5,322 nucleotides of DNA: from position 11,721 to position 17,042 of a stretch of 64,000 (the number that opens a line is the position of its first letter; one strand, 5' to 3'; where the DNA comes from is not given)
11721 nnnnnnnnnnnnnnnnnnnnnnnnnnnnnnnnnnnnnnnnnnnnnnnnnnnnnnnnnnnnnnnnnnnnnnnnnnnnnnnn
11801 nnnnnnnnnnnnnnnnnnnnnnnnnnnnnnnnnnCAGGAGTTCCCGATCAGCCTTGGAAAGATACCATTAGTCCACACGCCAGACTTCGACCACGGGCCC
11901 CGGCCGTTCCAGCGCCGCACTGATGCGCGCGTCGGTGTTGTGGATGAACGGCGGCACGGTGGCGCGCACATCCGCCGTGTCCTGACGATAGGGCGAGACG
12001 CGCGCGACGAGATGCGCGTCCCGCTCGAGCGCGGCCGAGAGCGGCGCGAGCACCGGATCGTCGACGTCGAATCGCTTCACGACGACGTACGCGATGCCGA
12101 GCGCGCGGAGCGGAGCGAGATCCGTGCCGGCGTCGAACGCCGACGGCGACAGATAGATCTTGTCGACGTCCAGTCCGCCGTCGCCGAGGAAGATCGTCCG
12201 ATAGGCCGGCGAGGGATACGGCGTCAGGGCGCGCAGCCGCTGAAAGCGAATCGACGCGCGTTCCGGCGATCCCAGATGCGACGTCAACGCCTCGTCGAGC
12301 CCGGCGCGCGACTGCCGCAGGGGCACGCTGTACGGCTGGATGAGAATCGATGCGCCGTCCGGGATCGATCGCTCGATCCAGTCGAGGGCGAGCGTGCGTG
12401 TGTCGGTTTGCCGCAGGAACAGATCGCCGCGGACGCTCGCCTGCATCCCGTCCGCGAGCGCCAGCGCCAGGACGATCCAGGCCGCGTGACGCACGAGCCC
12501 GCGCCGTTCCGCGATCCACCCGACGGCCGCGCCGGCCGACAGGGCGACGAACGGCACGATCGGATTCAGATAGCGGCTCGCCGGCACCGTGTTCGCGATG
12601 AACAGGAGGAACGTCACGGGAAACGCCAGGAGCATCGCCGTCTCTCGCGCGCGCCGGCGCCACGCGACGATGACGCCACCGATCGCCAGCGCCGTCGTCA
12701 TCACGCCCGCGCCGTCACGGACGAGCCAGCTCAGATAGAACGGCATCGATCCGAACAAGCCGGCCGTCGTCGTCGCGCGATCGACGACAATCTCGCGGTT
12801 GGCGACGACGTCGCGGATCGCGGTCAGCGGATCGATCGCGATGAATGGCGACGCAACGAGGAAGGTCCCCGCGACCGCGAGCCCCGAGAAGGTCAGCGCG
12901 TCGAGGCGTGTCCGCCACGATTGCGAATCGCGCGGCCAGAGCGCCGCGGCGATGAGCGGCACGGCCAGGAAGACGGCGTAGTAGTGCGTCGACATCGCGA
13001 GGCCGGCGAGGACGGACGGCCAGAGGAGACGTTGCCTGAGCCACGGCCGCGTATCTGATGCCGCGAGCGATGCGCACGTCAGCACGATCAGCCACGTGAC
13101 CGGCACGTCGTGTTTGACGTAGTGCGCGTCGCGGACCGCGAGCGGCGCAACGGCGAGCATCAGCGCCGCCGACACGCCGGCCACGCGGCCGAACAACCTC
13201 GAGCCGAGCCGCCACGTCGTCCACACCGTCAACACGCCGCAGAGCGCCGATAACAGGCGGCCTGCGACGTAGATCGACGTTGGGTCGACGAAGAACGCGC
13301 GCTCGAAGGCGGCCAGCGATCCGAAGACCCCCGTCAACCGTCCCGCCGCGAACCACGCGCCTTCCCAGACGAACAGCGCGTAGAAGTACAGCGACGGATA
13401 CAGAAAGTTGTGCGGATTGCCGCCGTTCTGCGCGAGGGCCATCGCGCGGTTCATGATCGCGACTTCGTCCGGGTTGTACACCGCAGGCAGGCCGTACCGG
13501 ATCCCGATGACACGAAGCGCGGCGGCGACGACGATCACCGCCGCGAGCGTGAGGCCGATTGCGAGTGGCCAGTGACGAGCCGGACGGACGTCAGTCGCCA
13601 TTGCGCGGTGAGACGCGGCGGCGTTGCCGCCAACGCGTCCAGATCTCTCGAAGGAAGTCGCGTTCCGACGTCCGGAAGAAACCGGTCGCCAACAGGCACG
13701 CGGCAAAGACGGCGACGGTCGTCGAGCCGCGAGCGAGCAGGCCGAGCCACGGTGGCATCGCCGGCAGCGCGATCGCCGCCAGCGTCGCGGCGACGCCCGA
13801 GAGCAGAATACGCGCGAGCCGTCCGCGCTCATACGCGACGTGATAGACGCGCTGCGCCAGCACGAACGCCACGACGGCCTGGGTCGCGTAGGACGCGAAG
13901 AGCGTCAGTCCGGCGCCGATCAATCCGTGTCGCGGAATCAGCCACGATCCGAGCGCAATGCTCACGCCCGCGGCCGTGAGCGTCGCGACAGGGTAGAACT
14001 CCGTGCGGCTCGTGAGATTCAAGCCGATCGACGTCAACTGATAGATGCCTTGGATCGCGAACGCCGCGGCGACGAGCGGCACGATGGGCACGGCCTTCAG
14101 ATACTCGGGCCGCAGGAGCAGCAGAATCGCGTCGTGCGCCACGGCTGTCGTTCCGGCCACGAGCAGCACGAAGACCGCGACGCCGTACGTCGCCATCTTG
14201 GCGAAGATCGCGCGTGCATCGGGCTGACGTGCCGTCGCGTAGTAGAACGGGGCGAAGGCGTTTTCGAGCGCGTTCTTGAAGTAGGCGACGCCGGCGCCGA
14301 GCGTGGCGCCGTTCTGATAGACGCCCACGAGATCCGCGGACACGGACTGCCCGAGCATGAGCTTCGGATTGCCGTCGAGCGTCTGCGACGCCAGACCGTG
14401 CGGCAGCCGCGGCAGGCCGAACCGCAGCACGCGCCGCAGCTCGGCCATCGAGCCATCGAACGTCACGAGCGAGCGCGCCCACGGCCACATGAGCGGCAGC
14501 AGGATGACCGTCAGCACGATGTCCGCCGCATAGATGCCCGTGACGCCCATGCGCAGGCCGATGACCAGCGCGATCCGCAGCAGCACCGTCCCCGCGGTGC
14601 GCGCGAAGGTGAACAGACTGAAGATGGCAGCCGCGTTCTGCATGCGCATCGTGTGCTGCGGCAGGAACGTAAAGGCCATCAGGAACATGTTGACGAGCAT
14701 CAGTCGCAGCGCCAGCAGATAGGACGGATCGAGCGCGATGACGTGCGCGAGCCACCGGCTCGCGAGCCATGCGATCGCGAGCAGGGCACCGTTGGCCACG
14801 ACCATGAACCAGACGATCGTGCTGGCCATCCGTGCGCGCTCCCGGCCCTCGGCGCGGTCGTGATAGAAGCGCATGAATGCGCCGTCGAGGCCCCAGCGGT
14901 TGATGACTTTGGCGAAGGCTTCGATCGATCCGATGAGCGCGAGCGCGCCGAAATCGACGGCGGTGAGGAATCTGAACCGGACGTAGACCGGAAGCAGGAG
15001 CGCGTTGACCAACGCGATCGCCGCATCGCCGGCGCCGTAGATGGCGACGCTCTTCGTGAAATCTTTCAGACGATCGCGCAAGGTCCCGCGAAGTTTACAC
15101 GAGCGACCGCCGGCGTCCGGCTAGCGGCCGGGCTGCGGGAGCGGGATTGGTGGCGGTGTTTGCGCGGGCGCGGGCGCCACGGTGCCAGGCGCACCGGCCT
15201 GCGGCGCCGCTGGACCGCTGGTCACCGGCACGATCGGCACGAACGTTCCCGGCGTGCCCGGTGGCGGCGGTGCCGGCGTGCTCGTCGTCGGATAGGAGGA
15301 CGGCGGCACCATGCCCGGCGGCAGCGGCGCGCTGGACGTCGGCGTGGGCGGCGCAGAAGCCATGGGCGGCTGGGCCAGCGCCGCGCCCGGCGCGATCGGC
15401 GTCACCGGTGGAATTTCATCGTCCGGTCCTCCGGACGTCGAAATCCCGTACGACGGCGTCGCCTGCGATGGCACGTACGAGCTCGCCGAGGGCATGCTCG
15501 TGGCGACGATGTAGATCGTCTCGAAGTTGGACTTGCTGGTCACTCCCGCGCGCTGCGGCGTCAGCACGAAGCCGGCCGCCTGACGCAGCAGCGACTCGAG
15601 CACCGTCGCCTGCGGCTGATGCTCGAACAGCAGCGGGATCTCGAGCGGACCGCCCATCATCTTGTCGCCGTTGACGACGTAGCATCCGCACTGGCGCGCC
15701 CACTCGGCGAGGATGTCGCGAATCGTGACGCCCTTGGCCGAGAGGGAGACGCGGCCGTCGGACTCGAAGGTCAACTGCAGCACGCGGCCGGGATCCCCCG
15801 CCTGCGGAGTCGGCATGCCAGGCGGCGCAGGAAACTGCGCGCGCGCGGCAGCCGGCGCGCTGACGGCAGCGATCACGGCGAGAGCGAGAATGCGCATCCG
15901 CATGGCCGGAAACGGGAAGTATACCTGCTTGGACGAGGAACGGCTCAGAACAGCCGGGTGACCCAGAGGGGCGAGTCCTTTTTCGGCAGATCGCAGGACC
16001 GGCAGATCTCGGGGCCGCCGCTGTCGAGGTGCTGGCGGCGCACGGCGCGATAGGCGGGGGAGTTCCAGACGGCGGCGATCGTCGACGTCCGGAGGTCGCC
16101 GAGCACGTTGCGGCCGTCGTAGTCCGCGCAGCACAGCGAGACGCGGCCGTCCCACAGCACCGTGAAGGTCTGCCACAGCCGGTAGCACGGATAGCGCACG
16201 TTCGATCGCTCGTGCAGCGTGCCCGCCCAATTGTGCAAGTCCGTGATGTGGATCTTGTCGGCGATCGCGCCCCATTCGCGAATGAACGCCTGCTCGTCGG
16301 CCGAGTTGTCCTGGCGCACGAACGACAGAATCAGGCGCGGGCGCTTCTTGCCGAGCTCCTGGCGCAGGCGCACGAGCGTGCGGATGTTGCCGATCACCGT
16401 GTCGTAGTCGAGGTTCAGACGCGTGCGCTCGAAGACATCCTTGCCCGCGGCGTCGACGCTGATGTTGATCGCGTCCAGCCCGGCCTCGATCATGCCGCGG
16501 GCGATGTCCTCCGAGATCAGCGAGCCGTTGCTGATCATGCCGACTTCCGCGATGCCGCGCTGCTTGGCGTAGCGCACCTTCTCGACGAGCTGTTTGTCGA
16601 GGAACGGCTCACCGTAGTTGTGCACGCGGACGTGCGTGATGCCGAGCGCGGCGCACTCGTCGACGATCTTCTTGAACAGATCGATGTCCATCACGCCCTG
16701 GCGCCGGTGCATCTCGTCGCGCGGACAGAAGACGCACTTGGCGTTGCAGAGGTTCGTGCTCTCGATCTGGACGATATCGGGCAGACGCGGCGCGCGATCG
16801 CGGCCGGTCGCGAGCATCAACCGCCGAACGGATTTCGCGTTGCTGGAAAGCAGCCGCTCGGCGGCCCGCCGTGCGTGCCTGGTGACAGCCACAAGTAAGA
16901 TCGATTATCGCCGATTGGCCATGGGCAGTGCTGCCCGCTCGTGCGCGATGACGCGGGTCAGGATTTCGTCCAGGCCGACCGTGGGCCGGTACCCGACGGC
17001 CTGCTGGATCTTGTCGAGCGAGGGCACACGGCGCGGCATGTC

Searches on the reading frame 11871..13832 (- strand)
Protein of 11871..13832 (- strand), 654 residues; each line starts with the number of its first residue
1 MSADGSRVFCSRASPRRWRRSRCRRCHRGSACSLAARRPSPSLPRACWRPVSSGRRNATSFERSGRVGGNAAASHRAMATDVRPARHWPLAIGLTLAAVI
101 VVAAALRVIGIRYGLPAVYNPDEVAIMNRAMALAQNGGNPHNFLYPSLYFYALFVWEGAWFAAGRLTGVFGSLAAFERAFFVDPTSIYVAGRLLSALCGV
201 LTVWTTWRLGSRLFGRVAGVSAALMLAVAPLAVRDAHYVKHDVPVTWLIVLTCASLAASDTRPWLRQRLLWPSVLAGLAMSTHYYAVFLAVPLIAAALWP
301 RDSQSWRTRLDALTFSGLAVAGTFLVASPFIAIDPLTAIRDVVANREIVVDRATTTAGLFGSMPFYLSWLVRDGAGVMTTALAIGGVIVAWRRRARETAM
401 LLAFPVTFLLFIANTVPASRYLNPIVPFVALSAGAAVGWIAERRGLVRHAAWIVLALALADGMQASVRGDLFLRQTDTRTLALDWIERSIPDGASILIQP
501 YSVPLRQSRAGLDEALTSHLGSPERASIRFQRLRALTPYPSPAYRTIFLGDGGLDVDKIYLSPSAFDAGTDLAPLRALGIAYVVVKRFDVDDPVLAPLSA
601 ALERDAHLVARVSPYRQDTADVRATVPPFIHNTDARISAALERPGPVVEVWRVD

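Call 6: search_protein_families(library=pfam, proteins=[window:11871-13832:-], max_evalue=0.01)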
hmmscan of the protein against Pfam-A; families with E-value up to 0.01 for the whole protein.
window:11871-13832:- (654 aa): 1 family
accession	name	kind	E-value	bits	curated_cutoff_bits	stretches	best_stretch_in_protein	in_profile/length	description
PF13231.12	PMT_2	-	1.9e-14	54.7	26.1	1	190-317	23-148/160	Dolichyl-phosphate-mannose-protein mannosyltransferase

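Call 8: search_protein_families(library=ncbifam, proteins=[window:11871-13832:-], max_evalue=0.01)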
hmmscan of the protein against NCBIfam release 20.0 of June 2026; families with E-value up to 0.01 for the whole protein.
window:11871-13832:- (654 aa): 1 family
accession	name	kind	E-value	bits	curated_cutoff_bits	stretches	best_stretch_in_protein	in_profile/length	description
TIGR04154.1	archaeo_STT3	subfamily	6.5e-05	21.5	450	1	185-284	92-205/831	oligosaccharyl transferase, archaeosortase A system-associated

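Call 74: search_solved_structures(query=window:11871-13601:-, max_evalue=1)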
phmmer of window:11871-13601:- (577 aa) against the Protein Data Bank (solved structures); distinct sequences matched with E-value up to 1: 0.

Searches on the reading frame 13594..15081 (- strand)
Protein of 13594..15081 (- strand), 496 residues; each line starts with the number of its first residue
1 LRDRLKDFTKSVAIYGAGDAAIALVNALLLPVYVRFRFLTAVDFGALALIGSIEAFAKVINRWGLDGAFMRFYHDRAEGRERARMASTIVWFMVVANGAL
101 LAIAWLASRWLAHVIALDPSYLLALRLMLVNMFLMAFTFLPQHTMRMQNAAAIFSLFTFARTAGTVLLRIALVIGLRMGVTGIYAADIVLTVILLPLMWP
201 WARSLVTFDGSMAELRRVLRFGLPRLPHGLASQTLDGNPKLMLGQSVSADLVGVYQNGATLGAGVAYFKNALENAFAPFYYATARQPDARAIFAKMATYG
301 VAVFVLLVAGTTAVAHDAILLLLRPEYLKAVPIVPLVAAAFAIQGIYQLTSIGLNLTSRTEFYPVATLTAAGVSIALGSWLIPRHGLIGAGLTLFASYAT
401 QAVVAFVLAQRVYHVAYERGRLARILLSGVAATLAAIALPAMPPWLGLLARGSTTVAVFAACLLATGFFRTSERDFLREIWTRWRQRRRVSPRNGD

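Call 6: search_protein_families(library=pfam, proteins=[window:13594-15081:-], max_evalue=0.01)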
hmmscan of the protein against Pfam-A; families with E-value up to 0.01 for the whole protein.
window:13594-15081:- (496 aa): 1 family
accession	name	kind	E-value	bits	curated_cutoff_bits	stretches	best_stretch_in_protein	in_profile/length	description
PF13440.11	Polysacc_synt_3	-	2.1e-13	50.6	23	1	37-332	4-293/293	Polysaccharide biosynthesis protein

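Call 48: search_protein_families(library=ncbifam, proteins=[window:13594-15081:-], max_evalue=0.00001)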
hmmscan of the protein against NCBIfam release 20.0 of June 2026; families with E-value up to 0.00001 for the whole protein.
window:13594-15081:- (496 aa): 1 family
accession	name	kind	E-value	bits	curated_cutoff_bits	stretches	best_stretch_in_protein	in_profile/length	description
NF050818.1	PolSacchBiosHfsF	equivalog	4.6e-09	35.8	700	1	29-465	21-459/468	polysaccharide biosynthesis protein HfsF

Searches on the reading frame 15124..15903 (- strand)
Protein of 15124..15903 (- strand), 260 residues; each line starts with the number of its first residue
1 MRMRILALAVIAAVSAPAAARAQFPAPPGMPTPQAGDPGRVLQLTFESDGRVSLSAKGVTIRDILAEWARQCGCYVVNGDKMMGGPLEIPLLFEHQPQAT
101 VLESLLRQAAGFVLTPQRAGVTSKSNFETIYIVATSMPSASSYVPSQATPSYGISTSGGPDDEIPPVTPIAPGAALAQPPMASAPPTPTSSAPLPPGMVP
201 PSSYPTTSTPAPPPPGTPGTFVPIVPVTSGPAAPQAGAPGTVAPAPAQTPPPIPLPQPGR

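Call 68: search_protein_families(library=ncbifam, proteins=[window:15124-15903:-], max_evalue=0.001)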
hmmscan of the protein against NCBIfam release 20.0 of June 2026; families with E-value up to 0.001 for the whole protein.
window:15124-15903:- (260 aa): 0 families

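Call 70: search_protein_families(library=pfam, alignment_id=A5, max_evalue=5)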
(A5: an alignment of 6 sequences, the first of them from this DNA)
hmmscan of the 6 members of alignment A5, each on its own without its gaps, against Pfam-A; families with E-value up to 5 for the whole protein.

A. member 1, seq(260 aa): 0 families

B. families by the number of members that match (of 6 scanned): 1 family
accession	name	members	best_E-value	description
PF23272.1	DUF7075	1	0.061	Domain of unknown function (DUF7075)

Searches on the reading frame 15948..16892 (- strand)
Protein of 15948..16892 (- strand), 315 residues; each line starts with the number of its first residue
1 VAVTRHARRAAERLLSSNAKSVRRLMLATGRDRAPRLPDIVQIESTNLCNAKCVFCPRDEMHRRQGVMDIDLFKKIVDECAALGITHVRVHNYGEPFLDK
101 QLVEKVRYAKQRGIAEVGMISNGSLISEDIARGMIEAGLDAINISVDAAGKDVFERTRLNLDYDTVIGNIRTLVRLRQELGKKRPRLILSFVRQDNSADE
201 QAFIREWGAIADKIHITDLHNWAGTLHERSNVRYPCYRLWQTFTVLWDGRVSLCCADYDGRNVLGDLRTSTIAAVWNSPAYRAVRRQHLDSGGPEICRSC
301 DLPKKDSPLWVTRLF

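Call 6: search_protein_families(library=pfam, proteins=[window:15948-16892:-], max_evalue=0.01)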
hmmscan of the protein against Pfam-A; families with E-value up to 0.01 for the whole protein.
window:15948-16892:- (315 aa): 2 families
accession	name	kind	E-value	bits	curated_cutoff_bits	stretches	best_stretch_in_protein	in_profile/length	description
PF04055.27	Radical_SAM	-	2.3e-20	73.9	29.5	1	43-176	1-139/166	Radical SAM superfamily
PF13186.11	SPASM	-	2.5e-16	60.2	21.5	1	236-301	1-67/67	Iron-sulfur cluster-binding domain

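Call 48: search_protein_families(library=ncbifam, proteins=[window:15948-16892:-], max_evalue=0.00001)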
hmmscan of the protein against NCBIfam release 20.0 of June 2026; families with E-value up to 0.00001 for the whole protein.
window:15948-16892:- (315 aa): 35 families (the best 25 are shown)
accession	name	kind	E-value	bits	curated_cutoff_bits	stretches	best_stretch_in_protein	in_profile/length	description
TIGR04317.1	W_rSAM_matur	equivalog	7.5e-32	110.8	380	1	41-199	6-162/349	tungsten cofactor oxidoreductase radical SAM maturase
TIGR04311.1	rSAM_Geo_metal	subfamily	1.1e-28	100.5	400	2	38-209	2-175/423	radical SAM/SPASM family putative metalloenzyme maturase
TIGR02668.1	moaA_archaeal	equivalog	4.2e-21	75.2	325.25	1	41-172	12-142/303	GTP 3',8-cyclase MoaA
TIGR04321.1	spiroSPASM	subfamily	3.9e-20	72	250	1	32-301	224-503/510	spiro-SPASM protein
NF001199.0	PRK00164.2-1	equivalog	1e-19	70.9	231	1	41-174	14-146/308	GTP 3',8-cyclase MoaA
TIGR02666.1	moaA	equivalog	6.7e-18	64.7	284.05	1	35-175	6-152/336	GTP 3',8-cyclase MoaA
NF033640.1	N_Twi_rSAM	subfamily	1.6e-17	63.7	170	1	236-301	5-70/398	twitch domain-containing radical SAM protein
TIGR04055.1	rSAM_NirJ2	equivalog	5.3e-16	59.1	500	1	40-159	1-118/326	putative heme d1 biosynthesis radical SAM protein NirJ2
NF050035.1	rSAM_WgK_link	exception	7e-14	51.6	650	1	37-175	7-145/367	radical SAM/SPASM peptide maturase WgkB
TIGR04546.1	rSAM_ahbC_deAc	equivalog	2.1e-13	49.8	650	1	40-158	40-156/390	12,18-didecarboxysiroheme deacetylase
TIGR04347.1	pseudo_SAM_Halo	equivalog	2.2e-13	50.2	525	1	40-148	39-146/390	TIGR04347 family pseudo-SAM/SPASM protein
TIGR04545.1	rSAM_ahbD_hemeb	equivalog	2.8e-13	50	500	1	41-153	2-113/339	heme b synthase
TIGR04251.1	SCM_rSAM_ScmF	equivalog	3e-13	49.9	400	1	44-200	12-163/353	SynChlorMet cassette radical SAM/SPASM protein ScmF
TIGR04054.1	rSAM_NirJ1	equivalog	9.9e-13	47.5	650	1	40-182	37-178/387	putative heme d1 biosynthesis radical SAM protein NirJ1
TIGR02109.1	PQQ_syn_pqqE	equivalog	1.2e-11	44.2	381.35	1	37-153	5-120/358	pyrroloquinoline quinone biosynthesis protein PqqE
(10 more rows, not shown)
